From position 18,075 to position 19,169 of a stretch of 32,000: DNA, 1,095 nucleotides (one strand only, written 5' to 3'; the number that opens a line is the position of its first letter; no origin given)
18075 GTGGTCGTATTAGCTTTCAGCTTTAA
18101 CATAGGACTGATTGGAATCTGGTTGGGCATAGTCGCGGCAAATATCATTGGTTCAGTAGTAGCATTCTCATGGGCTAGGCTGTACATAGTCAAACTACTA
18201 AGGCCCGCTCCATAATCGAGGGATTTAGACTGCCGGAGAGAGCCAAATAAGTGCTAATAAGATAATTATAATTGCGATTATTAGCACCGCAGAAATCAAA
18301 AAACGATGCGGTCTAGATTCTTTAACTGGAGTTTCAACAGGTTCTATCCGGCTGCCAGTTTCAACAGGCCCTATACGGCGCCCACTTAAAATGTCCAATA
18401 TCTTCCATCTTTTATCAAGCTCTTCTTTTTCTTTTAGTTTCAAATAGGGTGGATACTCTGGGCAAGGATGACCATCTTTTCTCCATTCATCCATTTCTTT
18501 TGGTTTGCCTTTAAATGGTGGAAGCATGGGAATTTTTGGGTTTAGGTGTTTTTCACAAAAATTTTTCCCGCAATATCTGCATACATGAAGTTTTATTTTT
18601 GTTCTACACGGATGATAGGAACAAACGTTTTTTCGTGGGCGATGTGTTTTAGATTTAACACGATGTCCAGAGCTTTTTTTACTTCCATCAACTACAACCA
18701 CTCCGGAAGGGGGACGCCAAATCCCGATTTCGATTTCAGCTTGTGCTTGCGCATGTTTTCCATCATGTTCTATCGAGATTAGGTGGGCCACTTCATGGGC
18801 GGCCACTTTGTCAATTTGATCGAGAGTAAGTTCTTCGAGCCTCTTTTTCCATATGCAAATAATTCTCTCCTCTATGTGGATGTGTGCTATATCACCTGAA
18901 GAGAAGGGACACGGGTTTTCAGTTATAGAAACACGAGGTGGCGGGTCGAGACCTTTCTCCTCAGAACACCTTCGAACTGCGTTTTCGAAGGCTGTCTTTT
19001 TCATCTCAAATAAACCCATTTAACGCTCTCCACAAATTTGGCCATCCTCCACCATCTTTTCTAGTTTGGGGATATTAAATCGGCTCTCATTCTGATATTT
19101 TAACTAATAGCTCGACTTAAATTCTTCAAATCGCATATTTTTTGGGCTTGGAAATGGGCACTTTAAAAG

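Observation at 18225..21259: AT-rich four-gene accessory islet between the MATE exporter and nrdD: candidate uncharacterised defence or stress module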

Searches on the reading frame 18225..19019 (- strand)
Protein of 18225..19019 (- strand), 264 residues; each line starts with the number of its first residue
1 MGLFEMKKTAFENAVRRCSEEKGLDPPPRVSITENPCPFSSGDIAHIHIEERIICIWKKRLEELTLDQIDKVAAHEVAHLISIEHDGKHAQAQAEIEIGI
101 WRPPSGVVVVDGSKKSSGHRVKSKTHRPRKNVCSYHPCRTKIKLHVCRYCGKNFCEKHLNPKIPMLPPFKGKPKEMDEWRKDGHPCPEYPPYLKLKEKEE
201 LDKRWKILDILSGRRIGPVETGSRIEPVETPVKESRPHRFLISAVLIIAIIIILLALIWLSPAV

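Call 3: search_protein_families(library=pfam, proteins=[window:18225-19019:-], max_evalue=1)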
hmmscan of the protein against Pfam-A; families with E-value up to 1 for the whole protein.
window:18225-19019:- (264 aa): 4 families
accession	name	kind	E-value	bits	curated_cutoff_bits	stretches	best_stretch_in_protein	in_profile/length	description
PF01428.23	zf-AN1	-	0.00048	20.6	27.9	1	133-161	1-30/40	AN1-like Zinc finger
PF01363.27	FYVE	-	0.0076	16.8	27.8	1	132-167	10-47/67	FYVE zinc finger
PF08325.16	WLM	-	0.047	14.2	26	1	64-131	78-143/190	WLM domain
PF10263.15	SprT-like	-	0.14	12.5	25.6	1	50-87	42-79/108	SprT-like family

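Call 4: search_protein_families(library=padloc, proteins=[window:18225-19019:-], max_evalue=1)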
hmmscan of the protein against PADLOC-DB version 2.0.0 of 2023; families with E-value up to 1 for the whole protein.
window:18225-19019:- (264 aa): 1 family
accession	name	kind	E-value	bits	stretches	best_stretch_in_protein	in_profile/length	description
PDLC02575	DrmA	-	0.0034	13.3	1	60-158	192-281/837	DrmA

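Call 5: search_protein_families(library=ncbifam, proteins=[window:18225-19019:-], max_evalue=1)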
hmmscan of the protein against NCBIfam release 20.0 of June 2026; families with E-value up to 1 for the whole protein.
window:18225-19019:- (264 aa): 2 families
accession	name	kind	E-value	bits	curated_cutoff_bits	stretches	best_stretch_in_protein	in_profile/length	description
NF002669.0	PRK02391.1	equivalog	0.14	11.3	341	1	13-80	81-145/298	zinc metalloprotease HtpX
NF003965.0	PRK05457.1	equivalog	0.25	10.7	245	1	12-80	80-145/285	protease HtpX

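Call 10: search_protein_families(library=phrogs, proteins=[window:18225-19019:-], max_evalue=1)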
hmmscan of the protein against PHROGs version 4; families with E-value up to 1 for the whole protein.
window:18225-19019:- (264 aa): 1 family
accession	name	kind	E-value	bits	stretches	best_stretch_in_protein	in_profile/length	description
phrog_6445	-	unknown function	0.32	11.9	1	50-104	44-99/180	-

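Call 21: list_cluster_members(proteins=[window:18225-19019:-, window:19214-19759:-, window:19830-20402:-, P0001, window:16785-18215:+])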
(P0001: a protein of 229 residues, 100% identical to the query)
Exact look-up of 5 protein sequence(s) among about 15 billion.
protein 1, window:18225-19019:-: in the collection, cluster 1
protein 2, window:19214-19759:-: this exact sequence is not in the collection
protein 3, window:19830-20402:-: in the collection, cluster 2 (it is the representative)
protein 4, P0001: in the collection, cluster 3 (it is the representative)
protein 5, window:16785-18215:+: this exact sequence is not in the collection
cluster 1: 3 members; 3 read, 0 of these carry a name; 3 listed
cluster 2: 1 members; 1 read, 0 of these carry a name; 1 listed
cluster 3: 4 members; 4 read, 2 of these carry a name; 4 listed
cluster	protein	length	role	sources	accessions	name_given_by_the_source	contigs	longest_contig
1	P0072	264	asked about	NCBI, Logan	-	-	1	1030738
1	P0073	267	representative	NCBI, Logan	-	-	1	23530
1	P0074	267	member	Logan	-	-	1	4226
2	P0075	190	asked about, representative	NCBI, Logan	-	-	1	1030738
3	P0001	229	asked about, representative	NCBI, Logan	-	-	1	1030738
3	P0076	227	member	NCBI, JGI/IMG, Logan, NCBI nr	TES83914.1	MAG: DUF4145 domain-containing protein [Hadesarchaea archaeon]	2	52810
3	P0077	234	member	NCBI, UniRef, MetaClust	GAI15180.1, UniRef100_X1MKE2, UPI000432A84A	unnamed protein product [marine sediment metagenome] | Uncharacterized protein n=1 Tax=marine sediment metagenome TaxID=412755 RepID=X1MKE2_9ZZZZ | status=active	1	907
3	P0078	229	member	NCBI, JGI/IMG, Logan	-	-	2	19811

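Call 22: find_encoding_contigs(protein=P0073, flank=10000, max_places=4)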
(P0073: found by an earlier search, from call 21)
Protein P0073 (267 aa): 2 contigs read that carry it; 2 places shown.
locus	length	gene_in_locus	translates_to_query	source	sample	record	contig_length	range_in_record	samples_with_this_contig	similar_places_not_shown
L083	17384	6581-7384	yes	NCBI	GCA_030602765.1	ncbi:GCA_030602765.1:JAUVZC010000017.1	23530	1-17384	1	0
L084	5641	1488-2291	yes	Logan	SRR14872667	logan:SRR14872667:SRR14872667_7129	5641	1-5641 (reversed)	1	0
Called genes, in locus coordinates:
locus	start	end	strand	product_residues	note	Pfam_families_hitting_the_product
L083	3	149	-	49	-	?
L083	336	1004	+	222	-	PF01163:RIO1, PF01636:APH (faint), PF00069:Pkinase (weak), PF06293:Kdo, PF03109:ABC1 (weak), PF07714:PK_Tyr_Ser-Thr (faint)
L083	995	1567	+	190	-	PF01725:Ham1p_like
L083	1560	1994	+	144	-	PF08069:Ribosomal_S13_N, PF00312:Ribosomal_S15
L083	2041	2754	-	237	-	PF01638:HxlR (faint)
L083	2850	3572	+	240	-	PF13353:Fer4_12, PF04055:Radical_SAM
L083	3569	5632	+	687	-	PF03477:ATP-cone, PF13597:NRDD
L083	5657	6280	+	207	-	-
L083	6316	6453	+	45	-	-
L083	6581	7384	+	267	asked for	-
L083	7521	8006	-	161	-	-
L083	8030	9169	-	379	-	-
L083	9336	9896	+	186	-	PF10050:DUF2284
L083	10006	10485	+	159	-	PF02525:Flavodoxin_2 (faint), PF12641:Flavodoxin_3, PF12724:Flavodoxin_5, PF00258:Flavodoxin_1, PF03358:FMN_red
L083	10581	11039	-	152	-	PF21473:OB_Ssb-like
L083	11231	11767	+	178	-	PF00352:TBP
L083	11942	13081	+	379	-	PF07690:MFS_1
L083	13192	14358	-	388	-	PF12679:ABC2_membrane_2, PF12698:ABC2_membrane_3, PF01061:ABC2_membrane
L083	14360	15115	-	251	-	PF00005:ABC_tran, PF00004:AAA (faint), PF13304:AAA_21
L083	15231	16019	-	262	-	PF01522:Polysacc_deac_1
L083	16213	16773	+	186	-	PF22769:DCD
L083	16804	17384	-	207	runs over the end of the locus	PF02511:Thy1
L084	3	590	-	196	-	?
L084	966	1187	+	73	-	-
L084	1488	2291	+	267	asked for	-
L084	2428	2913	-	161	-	-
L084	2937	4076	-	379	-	-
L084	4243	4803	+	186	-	PF10050:DUF2284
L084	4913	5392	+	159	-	PF12641:Flavodoxin_3, PF12724:Flavodoxin_5, PF00258:Flavodoxin_1, PF03358:FMN_red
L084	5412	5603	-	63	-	-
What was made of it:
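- p1 occurs with other neighbours in L083/L084 (call 22).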

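Call 39: search_protein_families(library=pfam, proteins=[L083:5657-6280:+, L083:7521-8006:-, L083:8030-9169:-], max_evalue=0.1)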
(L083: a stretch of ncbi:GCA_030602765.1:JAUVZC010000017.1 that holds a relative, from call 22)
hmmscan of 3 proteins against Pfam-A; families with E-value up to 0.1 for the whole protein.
L083:5657-6280:+ (207 aa): 2 families
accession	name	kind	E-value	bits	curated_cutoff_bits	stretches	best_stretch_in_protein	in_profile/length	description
PF01007.26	IRK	-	0.064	13.5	22.7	0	53-98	16-61/141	Inward rectifier potassium channel transmembrane domain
PF13567.11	DUF4131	-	0.088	12.9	31.6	0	83-168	8-87/165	Domain of unknown function (DUF4131)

L083:7521-8006:- (161 aa): 0 families

L083:8030-9169:- (379 aa): 1 family
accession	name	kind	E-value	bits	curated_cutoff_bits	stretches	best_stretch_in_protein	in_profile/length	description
PF10353.14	DUF2430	-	0.072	13.9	24.6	0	7-73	2-62/107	Protein of unknown function (DUF2430)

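Call 40: search_protein_families(library=padloc, proteins=[L083:5657-6280:+, L083:7521-8006:-, L083:8030-9169:-], max_evalue=0.1)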
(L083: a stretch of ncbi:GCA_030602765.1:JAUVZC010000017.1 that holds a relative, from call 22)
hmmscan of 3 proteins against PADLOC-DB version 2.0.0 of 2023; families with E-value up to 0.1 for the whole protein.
L083:5657-6280:+ (207 aa): 0 families

L083:7521-8006:- (161 aa): 2 families
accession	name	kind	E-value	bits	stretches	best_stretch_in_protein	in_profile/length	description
PDLC03836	DzbB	-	0.00092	16.8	1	57-140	248-321/341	-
PDLC01873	CARF3--CARF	-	0.0087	14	1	42-102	140-198/208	-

L083:8030-9169:- (379 aa): 0 families

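Call 59: search_protein_representatives(protein=window:18225-19019:-)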
Query: 264 residues. Proteins with E-value up to 0.001 (for the whole library): 486; up to 1e-10: 244; up to 1e-30: 22. The best 150 are listed.
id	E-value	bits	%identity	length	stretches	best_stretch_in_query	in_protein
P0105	2.5e-100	351.9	67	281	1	1-263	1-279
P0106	9.8e-61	222.1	49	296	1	2-233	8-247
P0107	5.8e-59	216.3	53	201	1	3-189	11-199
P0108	1.3e-51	192.2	66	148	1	1-141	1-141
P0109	6.0e-43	163.7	42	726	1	13-208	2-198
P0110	3.6e-42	161.2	38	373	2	34-198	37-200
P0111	7.0e-41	157.0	46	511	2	3-108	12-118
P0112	1.2e-40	156.2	43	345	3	6-115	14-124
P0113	1.1e-38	149.7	35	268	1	4-249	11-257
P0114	4.2e-37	144.6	38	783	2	6-215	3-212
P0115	2.2e-36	142.2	38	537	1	3-215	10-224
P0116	4.3e-34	134.7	41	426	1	3-221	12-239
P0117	3.2e-33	131.8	37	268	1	3-205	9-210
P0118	3.4e-33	131.8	37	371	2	3-202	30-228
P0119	9.4e-33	130.3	36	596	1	3-221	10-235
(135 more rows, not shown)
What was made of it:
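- The p1 family is large: 486 representatives at E<=1e-3 (call 59).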

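Call 61: search_protein_families(library=pfam, alignment_id=A4, max_evalue=0.01)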
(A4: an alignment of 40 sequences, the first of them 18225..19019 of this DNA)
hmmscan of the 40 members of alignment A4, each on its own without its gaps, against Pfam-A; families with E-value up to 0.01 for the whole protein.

A. member 1, window:18225-19019:- (264 aa): 2 families
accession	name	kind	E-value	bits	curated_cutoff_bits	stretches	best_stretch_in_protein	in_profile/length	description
PF01428.23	zf-AN1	-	0.00048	20.6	27.9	1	133-161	1-30/40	AN1-like Zinc finger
PF01363.27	FYVE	-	0.0076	16.8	27.8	0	132-167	10-47/67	FYVE zinc finger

B. families by the number of members that match (of 40 scanned): 40 families (the first 25 are shown)
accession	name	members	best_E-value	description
PF01428.23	zf-AN1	24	3.6e-08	AN1-like Zinc finger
PF08325.16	WLM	23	2e-06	WLM domain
PF01863.23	YgjP-like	10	6e-06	YgjP-like, metallopeptidase domain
PF12675.12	DUF3795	5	0.004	Protein of unknown function (DUF3795)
PF04236.20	Transp_Tc5_C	4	2.2e-08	Tc5 transposase C-terminal domain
PF01435.24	Peptidase_M48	3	0.00018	Peptidase family M48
PF17982.7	C5HCH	3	0.0015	NSD Cys-His rich domain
PF09416.16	UPF1_Zn_bind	3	0.0038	RNA helicase (UPF2 interacting domain)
PF12773.13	DZR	2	1.5e-08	Double zinc ribbon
PF10263.15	SprT-like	2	0.0029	SprT-like family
PF13361.12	UvrD_C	1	3.7e-25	UvrD-like helicase C-terminal domain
PF00580.27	UvrD-helicase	1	9.7e-24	UvrD/REP helicase N-terminal domain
PF00188.32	CAP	1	6.3e-11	Cysteine-rich secretory protein family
PF13538.12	UvrD_C_2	1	2.9e-09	UvrD-like helicase C-terminal domain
PF13240.11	Zn_Ribbon_1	1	3.5e-08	zinc-ribbon domain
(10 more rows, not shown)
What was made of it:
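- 18225..19019 (-): p1: minigluzincin/WLM-like zinc peptidase (HExxHx5H) with an AN1-like zinc finger and a C-terminal TM anchor (residues 235-264). WLM hits 23 of 40 members and zf-AN1 24 of 40 (call 61).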

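Call 62: search_solved_structures(query=A4, max_evalue=1, show_alignments=2)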
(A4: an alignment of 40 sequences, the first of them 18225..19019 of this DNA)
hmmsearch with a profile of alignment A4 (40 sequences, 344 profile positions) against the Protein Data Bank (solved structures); distinct sequences matched with E-value up to 1: 18.
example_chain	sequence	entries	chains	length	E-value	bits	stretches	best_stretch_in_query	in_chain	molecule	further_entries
4qhf_A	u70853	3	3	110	4.9e-06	29.2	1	19-100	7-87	Uncharacterized protein MJ1213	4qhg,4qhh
4qhj_A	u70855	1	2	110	5e-06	29.2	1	19-100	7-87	Uncharacterized protein MJ1213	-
3cqb_A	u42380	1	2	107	8.5e-06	28.4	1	18-90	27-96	Probable protease htpX homolog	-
4qhi_A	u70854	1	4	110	1.9e-05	27.3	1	19-100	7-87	Uncharacterized protein MJ1213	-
5xbn_A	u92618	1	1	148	9.9e-05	24.9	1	65-112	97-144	Wss1p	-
5xbv_A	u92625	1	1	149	0.0033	19.9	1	65-112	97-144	Wss1p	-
1vfy_A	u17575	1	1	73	0.019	17.4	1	136-172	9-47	PHOSPHATIDYLINOSITOL-3-PHOSPHATE BINDING FYVE DOMAIN OF PROTEIN VPS27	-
1wfe_A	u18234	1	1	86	0.021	17.2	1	126-168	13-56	RIKEN cDNA 2310008M20 protein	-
4cfg_A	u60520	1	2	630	0.022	17.2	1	136-170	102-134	E3 UBIQUITIN/ISG15 LIGASE TRIM25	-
4gnd_A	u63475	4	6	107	0.036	16.5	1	136-168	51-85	Histone-lysine N-methyltransferase NSD3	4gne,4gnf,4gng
5jig_A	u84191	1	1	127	0.14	14.6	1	73-99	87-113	Ubiquitin and WLM domain-containing metalloprotease SPCC1442.07c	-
3vmq_A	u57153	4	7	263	0.19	14.1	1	253-322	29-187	Monofunctional glycosyltransferase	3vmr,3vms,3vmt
5zzk_A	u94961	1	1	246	0.27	13.6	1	253-322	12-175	Monofunctional glycosyltransferase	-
1x4v_A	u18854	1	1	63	0.39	13.1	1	134-170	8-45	Hypothetical protein LOC130617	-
7y7l_A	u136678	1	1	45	0.39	13.1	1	141-167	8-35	AN1-type zinc finger protein 1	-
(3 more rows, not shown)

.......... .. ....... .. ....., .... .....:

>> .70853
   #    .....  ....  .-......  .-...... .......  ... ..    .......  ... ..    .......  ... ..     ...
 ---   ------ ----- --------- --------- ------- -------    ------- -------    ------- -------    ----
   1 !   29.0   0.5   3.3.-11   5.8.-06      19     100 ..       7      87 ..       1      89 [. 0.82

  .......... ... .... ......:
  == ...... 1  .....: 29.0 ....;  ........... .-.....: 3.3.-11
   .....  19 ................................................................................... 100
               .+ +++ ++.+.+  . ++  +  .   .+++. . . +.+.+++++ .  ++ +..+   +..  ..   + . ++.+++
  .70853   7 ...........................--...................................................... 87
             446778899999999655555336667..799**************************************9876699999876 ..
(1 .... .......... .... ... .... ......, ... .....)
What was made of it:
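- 18225..19019 (-): The family profile hits selecase MJ1213 at 4.9e-6, HtpX at 8.5e-6 and Wss1 at 1e-4 (call 62).
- On Minigluzincin / WLM zinc peptidases (p1): The family profile matches selecase MJ1213 at 4.9e-6, HtpX at 8.5e-6 and Wss1 at 1e-4 (call 62).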

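Call 87: search_solved_structures(query=A1, max_evalue=10, show_alignments=1)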
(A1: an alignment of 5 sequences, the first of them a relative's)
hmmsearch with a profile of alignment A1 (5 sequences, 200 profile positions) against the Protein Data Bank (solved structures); distinct sequences matched with E-value up to 10: 2.
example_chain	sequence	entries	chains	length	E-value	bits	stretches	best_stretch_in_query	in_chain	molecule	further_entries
7bpm_A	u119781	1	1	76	0.099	15.3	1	77-134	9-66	NF2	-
9p4u_A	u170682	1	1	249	0.54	12.9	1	96-157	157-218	ABC-type transport system, permease protein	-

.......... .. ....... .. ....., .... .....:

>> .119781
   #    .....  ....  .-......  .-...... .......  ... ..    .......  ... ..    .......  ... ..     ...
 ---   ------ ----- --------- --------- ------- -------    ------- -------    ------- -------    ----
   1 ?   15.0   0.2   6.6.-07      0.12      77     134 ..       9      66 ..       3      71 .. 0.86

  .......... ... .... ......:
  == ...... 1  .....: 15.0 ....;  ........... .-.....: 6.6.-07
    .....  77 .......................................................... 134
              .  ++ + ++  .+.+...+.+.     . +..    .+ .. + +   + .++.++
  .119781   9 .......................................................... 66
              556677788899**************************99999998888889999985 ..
